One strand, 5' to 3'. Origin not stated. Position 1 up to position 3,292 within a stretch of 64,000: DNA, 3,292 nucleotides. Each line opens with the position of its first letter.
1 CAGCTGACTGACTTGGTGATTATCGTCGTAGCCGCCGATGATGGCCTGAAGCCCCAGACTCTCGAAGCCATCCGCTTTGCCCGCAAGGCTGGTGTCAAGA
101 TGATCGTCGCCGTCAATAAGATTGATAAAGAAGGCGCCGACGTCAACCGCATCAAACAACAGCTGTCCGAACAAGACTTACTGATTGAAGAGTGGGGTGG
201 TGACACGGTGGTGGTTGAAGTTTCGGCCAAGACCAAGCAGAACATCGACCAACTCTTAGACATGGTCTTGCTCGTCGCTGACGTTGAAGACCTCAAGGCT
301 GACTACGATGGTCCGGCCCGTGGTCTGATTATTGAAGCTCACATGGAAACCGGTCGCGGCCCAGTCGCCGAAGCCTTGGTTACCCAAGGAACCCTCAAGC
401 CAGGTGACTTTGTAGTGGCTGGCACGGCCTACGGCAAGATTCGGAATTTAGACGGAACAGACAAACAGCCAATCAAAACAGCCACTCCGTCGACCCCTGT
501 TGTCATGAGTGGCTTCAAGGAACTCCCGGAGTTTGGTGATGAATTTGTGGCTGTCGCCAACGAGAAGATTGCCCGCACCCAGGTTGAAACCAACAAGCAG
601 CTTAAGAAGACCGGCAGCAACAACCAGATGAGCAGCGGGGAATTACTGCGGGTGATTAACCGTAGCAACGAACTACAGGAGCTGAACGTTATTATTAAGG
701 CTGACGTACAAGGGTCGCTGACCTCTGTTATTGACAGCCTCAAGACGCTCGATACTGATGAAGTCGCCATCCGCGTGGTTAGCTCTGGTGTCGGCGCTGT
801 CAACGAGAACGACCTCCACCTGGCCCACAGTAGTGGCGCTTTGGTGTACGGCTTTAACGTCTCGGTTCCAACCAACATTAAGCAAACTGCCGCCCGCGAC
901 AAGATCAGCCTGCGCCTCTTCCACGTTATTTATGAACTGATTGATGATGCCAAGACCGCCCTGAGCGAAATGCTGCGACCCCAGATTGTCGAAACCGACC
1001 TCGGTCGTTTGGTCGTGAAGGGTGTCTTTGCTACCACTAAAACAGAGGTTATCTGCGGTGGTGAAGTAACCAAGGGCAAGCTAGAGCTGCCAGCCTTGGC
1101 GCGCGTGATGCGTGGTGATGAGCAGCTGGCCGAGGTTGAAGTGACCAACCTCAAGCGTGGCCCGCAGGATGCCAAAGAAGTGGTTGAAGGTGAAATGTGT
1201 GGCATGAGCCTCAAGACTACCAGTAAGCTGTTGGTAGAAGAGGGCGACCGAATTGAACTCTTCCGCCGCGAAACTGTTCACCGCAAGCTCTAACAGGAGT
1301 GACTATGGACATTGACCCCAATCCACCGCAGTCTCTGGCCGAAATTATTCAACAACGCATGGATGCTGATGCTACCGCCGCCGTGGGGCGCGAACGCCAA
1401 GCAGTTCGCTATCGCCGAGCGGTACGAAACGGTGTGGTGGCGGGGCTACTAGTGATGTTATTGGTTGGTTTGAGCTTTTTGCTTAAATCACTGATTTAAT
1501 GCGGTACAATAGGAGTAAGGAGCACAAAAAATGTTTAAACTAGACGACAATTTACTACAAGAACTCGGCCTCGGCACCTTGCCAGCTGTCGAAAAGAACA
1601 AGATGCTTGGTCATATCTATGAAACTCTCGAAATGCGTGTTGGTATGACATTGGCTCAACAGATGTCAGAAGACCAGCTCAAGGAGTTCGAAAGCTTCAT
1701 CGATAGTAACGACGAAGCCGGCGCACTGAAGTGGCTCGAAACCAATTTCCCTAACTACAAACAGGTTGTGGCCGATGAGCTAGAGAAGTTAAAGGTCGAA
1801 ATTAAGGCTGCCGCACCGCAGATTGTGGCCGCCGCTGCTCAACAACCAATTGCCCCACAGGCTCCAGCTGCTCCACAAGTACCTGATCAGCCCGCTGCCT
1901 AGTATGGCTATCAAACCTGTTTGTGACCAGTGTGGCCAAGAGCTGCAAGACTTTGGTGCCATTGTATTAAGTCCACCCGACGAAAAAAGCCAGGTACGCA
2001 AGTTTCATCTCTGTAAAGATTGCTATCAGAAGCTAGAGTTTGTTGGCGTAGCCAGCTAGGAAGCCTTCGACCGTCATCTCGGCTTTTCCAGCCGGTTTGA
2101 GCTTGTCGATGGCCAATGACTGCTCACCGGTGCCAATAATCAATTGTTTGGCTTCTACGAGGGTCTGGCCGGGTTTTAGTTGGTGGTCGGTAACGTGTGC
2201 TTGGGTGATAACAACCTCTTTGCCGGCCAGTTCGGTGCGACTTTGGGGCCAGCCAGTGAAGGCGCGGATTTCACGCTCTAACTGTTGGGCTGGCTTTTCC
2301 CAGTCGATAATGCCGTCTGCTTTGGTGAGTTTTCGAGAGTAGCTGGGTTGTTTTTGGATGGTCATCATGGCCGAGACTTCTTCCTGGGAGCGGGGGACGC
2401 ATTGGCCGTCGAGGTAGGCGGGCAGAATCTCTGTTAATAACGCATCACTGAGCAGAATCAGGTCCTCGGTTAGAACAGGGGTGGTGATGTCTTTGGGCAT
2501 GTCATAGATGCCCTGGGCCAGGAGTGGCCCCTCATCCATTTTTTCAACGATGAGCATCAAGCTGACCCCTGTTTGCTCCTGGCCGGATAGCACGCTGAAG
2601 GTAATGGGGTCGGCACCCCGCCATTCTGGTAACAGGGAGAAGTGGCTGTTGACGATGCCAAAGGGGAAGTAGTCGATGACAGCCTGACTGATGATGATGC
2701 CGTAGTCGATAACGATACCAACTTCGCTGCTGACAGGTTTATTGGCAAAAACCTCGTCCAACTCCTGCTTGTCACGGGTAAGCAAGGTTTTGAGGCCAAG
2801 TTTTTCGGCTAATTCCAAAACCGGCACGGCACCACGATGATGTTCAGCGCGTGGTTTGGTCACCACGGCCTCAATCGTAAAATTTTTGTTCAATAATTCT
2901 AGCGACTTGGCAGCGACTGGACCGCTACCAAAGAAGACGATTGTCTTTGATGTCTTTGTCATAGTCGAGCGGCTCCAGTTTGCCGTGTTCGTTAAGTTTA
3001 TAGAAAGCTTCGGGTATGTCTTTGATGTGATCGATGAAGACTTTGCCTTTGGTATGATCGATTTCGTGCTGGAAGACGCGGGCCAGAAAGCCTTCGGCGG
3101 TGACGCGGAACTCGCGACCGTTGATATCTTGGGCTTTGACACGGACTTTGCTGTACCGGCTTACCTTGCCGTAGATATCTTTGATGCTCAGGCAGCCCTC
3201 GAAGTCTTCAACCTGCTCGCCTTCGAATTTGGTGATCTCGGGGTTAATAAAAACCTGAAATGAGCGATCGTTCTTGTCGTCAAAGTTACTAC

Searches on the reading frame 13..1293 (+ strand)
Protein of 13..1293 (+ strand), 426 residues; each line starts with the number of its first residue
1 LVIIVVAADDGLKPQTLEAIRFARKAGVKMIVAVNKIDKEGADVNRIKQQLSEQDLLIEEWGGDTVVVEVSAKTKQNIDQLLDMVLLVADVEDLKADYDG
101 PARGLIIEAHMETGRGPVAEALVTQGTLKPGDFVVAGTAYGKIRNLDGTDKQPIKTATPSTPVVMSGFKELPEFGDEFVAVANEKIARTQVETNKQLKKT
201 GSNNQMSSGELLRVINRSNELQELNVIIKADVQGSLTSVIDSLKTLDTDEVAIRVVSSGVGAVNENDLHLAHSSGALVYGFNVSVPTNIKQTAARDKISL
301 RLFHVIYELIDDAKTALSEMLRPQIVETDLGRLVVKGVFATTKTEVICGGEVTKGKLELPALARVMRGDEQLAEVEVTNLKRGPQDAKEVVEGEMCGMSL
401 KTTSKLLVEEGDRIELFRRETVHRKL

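Call 73: search_protein_families(library=pfam, proteins=[window:13-1293:+], max_evalue=0.001)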
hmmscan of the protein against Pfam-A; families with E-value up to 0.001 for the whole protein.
window:13-1293:+ (426 aa): 3 families
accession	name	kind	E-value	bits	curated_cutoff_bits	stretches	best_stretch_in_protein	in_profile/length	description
PF11987.13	IF-2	-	8.3e-33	113.2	27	1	203-314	7-117/117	Translation-initiation factor 2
PF22042.2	EF-G_D2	-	8e-21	74.4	27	1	101-180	1-83/84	Elongation factor G domain 2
PF00009.33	GTP_EFTU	-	1.3e-16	61.2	26.5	1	2-86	96-183/188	Elongation factor Tu GTP binding domain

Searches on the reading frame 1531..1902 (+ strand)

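Call 73: search_protein_families(library=pfam, proteins=[window:1531-1902:+], max_evalue=0.001)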
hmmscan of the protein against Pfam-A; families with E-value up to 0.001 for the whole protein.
window:1531-1902:+ (123 aa): 1 family
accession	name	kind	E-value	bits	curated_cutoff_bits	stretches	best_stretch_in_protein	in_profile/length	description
PF18908.5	DUF5663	-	3e-25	89.1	23.7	1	8-91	1-84/84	Protein of unknown function (DUF5663)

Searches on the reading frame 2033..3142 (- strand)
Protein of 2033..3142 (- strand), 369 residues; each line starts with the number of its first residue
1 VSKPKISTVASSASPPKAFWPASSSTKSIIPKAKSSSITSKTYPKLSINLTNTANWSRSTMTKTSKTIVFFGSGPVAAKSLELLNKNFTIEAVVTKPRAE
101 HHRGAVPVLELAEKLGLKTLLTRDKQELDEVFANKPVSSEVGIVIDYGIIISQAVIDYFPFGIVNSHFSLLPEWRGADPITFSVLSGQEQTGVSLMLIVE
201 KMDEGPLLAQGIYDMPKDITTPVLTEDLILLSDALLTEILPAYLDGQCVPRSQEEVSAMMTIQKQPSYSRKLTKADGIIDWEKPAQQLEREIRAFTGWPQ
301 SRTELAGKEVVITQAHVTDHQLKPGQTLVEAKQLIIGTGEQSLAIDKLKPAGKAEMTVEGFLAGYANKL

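Call 73: search_protein_families(library=pfam, proteins=[window:2033-3142:-], max_evalue=0.001)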
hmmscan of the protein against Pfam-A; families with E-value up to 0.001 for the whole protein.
window:2033-3142:- (369 aa): 2 families
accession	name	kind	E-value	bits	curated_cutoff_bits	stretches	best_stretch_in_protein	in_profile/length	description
PF02911.23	Formyl_trans_C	-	2.8e-22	79.2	21.1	1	271-365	1-99/100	Formyl transferase, C-terminal domain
PF00551.24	Formyl_trans_N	-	2.1e-20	73.7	26.1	1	69-212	5-153/181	Formyl transferase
